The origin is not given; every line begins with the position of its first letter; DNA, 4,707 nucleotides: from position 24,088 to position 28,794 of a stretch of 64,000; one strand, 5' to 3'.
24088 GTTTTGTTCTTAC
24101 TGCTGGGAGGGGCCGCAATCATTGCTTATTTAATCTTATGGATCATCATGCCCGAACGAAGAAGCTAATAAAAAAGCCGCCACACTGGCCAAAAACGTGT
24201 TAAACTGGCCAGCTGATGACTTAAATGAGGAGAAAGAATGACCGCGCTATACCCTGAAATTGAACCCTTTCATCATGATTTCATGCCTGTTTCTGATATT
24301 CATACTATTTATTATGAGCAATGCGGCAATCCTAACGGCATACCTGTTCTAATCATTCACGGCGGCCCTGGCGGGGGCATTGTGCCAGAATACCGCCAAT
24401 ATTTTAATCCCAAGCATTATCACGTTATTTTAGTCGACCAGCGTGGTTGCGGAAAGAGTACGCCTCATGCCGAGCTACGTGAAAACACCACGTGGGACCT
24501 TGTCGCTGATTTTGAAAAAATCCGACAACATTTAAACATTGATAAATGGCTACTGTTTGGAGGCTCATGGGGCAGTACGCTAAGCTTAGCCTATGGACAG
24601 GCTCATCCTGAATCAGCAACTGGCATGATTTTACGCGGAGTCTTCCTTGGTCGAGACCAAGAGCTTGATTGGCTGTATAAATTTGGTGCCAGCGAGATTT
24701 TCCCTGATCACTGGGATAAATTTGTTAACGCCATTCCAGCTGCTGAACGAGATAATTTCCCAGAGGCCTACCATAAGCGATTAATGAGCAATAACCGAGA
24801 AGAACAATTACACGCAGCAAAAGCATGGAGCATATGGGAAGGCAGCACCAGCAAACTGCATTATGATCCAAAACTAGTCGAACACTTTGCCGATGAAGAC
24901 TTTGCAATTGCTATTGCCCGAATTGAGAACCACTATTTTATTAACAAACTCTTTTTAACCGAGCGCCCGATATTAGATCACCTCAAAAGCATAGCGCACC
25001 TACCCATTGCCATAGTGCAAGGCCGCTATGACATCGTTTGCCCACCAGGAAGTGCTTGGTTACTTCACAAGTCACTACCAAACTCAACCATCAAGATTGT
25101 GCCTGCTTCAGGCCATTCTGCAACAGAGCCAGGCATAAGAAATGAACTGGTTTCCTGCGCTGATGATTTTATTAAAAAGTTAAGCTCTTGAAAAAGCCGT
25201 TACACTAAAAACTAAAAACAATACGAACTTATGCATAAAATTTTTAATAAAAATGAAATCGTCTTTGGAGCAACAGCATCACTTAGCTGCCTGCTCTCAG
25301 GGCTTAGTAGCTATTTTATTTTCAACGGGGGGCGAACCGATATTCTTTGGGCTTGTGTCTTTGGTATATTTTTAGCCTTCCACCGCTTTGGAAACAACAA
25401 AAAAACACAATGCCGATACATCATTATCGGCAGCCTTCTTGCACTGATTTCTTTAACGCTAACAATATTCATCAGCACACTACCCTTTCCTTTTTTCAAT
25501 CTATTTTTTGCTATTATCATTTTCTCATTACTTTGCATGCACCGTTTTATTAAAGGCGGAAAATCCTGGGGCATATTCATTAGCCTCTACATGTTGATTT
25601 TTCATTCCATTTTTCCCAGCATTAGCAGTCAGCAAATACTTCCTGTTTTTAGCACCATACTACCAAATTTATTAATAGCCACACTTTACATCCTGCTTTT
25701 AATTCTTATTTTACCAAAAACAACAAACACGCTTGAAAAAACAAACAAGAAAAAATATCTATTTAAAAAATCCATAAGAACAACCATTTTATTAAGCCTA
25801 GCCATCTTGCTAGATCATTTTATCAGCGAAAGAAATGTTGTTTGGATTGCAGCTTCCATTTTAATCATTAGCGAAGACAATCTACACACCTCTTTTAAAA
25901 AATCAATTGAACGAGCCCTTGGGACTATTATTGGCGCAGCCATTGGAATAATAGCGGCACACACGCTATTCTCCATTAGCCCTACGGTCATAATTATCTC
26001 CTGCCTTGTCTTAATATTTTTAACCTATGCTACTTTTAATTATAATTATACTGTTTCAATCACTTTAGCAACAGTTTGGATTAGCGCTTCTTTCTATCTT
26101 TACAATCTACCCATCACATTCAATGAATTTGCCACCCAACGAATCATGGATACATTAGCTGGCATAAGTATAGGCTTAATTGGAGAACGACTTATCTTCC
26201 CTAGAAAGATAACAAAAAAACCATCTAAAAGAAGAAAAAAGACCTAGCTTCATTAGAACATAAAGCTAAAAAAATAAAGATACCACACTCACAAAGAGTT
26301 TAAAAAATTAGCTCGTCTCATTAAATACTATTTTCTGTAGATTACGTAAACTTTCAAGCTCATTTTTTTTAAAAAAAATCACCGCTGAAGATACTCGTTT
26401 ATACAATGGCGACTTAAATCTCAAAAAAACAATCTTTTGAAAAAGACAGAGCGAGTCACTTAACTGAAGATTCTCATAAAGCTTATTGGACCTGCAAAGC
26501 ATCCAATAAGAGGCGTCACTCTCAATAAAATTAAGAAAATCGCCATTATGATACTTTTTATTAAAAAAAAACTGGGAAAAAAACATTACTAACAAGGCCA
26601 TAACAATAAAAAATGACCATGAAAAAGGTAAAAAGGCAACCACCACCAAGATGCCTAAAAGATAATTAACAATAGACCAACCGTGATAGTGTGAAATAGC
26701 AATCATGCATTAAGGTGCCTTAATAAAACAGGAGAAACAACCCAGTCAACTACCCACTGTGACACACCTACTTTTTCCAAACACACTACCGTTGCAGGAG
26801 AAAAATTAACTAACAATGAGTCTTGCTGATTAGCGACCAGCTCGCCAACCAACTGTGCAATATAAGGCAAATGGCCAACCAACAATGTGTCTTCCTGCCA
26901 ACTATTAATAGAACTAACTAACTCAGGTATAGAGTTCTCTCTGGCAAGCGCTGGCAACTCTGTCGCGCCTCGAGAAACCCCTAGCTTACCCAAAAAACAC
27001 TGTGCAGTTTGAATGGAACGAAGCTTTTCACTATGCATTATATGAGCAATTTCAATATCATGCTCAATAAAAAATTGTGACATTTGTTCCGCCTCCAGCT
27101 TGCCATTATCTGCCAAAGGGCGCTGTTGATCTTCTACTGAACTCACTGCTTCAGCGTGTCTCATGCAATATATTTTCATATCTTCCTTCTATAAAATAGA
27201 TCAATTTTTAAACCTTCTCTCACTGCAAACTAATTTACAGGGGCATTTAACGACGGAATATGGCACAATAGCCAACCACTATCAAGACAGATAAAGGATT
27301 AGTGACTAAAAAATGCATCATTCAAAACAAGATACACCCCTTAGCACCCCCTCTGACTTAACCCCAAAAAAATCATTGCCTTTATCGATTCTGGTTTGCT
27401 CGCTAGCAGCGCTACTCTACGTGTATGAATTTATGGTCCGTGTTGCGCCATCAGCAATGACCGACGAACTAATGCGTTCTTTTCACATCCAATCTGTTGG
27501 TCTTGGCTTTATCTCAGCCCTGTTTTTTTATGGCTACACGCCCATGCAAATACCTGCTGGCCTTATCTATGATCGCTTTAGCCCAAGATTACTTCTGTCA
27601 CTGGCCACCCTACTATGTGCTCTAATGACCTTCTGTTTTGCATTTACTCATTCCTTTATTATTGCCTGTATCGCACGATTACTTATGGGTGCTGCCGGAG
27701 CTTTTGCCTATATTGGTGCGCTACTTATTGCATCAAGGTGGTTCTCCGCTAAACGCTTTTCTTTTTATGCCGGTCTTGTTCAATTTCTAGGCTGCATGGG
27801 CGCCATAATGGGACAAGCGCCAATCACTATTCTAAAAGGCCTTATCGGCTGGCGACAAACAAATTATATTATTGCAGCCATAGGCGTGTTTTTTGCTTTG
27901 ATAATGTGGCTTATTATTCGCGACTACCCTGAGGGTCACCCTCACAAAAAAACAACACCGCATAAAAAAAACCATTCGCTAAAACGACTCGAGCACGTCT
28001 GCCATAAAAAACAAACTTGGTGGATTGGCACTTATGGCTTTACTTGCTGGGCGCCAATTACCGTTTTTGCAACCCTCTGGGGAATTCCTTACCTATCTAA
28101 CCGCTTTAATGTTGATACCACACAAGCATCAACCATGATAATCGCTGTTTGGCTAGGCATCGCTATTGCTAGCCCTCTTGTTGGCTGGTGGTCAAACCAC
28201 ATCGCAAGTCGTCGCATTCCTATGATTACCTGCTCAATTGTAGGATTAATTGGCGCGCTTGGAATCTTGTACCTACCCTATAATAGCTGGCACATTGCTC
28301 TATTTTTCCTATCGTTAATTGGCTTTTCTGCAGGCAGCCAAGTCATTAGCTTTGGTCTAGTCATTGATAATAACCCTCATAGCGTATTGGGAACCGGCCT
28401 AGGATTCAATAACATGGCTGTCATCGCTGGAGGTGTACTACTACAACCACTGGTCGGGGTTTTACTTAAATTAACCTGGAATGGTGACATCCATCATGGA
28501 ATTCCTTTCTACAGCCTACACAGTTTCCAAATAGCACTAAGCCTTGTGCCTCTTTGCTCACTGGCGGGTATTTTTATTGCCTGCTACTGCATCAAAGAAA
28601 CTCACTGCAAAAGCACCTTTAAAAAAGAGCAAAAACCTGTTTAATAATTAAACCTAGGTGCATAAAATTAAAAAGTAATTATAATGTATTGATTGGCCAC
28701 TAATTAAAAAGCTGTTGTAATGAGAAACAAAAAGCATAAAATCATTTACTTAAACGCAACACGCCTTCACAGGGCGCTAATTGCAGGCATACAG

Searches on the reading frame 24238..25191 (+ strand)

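Call 30: search_protein_families(library=ncbifam, proteins=[window:24238-25191:+], max_evalue=0.00001)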
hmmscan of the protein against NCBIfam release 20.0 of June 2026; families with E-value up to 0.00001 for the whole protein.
window:24238-25191:+ (317 aa): 12 families
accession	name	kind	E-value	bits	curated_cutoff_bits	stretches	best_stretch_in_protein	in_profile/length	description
TIGR01249.1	pro_imino_pep_1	equivalog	4.7e-125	416.8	259.75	1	9-311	2-306/307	prolyl aminopeptidase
TIGR01250.1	pro_imino_pep_2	subfamily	1e-20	74.5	167.65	1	18-295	9-271/288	proline iminopeptidase-family hydrolase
NF045948.1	ProImpepThrmp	equivalog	1.8e-17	63.8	500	1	14-133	5-126/291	proline iminopeptidase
NF045945.1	ProImpepLactob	equivalog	2.9e-16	59.8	400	1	13-294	5-273/293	proline iminopeptidase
NF045632.1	hydroxlase_HsaD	equivalog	1.5e-11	43.8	400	1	18-134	19-136/290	4,5:9,10-diseco-3-hydroxy-5,9,17-trioxoandrosta-1(10),2-diene-4-oate hydrolase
TIGR03611.1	RutD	equivalog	1e-10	41.4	238.5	0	59-131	38-109/258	pyrimidine utilization protein D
TIGR02427.1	protocat_pcaD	equivalog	3.2e-09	36.6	255.85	0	58-132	37-109/251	3-oxoadipate enol-lactonase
NF050089.1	i_nPHAscl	equivalog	9.1e-09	34.8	300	1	58-132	42-114/288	intracellular short-chain-length polyhydroxyalkanoate depolymerase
NF052610.1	macro_16_ester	equivalog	3.5e-07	29.8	420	0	23-294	12-263/281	alpha/beta fold macrolide esterase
NF051488.1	bifunc_PcaDC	exception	5.8e-07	29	390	0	59-131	37-107/375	bifunctional 3-oxoadipate enol-lactonase/4-carboxymuconolactone decarboxylase PcaDC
TIGR03695.1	menH_SHCHC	equivalog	1.1e-06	28.3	208.55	1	58-138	26-107/252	2-succinyl-6-hydroxy-2,4-cyclohexadiene-1-carboxylate synthase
NF002043.0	PRK00870.1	subfamily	6.3e-06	25.8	265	1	23-165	35-170/302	haloalkane dehalogenase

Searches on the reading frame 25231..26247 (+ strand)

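Call 61: search_protein_families(library=ncbifam, proteins=[window:25231-26247:+], max_evalue=0.001)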
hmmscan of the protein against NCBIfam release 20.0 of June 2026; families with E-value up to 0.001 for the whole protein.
window:25231-26247:+ (338 aa): 2 families
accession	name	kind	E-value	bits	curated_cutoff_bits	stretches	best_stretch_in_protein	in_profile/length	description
TIGR01667.1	YCCS_YHFK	subfamily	7.5e-08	31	467.8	1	174-325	379-526/701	YccS/YhfK family putative transporter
TIGR01666.1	YCCS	hypoth_equivalog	2.2e-07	29.4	470.75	1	171-325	375-524/705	YccS family putative transporter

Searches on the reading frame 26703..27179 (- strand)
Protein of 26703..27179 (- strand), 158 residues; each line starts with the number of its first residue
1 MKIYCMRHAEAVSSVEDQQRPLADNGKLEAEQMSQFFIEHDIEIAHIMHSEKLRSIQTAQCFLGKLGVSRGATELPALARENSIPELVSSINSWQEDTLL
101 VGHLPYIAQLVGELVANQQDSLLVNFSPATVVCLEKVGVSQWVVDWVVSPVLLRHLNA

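Call 61: search_protein_families(library=ncbifam, proteins=[window:26703-27179:-], max_evalue=0.001)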
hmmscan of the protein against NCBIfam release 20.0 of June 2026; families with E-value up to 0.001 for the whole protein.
window:26703-27179:- (158 aa): 2 families
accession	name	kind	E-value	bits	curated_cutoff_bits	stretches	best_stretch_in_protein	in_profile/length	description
TIGR00249.1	sixA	equivalog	7.2e-23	81.1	74.5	1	1-150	1-154/154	phosphohistidine phosphatase SixA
NF004841.0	PRK06193.1-1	equivalog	7.9e-06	25.3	178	1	18-66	94-142/232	hypothetical protein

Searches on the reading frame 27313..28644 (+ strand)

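Call 61: search_protein_families(library=ncbifam, proteins=[window:27313-28644:+], max_evalue=0.001)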
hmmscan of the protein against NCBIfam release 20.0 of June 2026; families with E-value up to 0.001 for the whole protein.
window:27313-28644:+ (443 aa): 14 families
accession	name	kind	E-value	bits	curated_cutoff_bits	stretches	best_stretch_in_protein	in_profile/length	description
TIGR00893.1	2A0114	subfamily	9.6e-29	100.5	395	1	34-384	1-370/399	D-galactonate transporter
TIGR00881.1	2A0104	subfamily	7.9e-25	87.7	407.75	1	35-390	3-376/379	phosphoglycerate transporter protein PgtP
TIGR00886.1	2A0108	subfamily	5e-15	55.5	311.7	1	37-343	11-335/368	NarK family nitrate/nitrite MFS transporter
NF049980.1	SfMCT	equivalog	2.4e-11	42.9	320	1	47-374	22-342/378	L-lactate MFS transporter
TIGR00895.1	2A0115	subfamily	7e-11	41.7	418.55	2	24-214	14-201/398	aromatic acid/H+ symport family MFS transporter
TIGR00894.1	2A0114euk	subfamily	3.4e-10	39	626.45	1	56-212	70-229/465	Na(+)-dependent inorganic phosphate cotransporter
TIGR00890.1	2A0111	subfamily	4.8e-10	38.9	374.85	1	33-347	9-316/377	oxalate/formate antiport family MFS transporter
NF008661.1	PRK11663.1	subfamily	1.2e-07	31.1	564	1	36-413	39-429/439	MFS transporter family glucose-6-phosphate receptor UhpC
TIGR00880.1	2_A_01_02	superfamily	3.6e-07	30.4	131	1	72-203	4-139/141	multidrug resistance protein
TIGR00710.1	efflux_Bcr_CflA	subfamily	4.8e-06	26.2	200.9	0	255-438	25-191/385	Bcr/CflA family efflux MFS transporter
TIGR00891.1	2A0112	subfamily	7.4e-06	25.3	552.9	1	52-218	37-201/405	sialate:H+ symport family MFS transporter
NF002921.0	PRK03545.1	equivalog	1.1e-05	24.5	401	1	24-337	13-308/396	sugar transporter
NF047787.1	PhglyTportPgtP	equivalog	3.3e-05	22.8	750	0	35-392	37-418/451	phosphoglycerate transporter PgtP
NF008314.0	PRK11102.1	equivalog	0.00034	20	303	1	53-235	36-215/396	Bcr/CflA family multidrug efflux MFS transporter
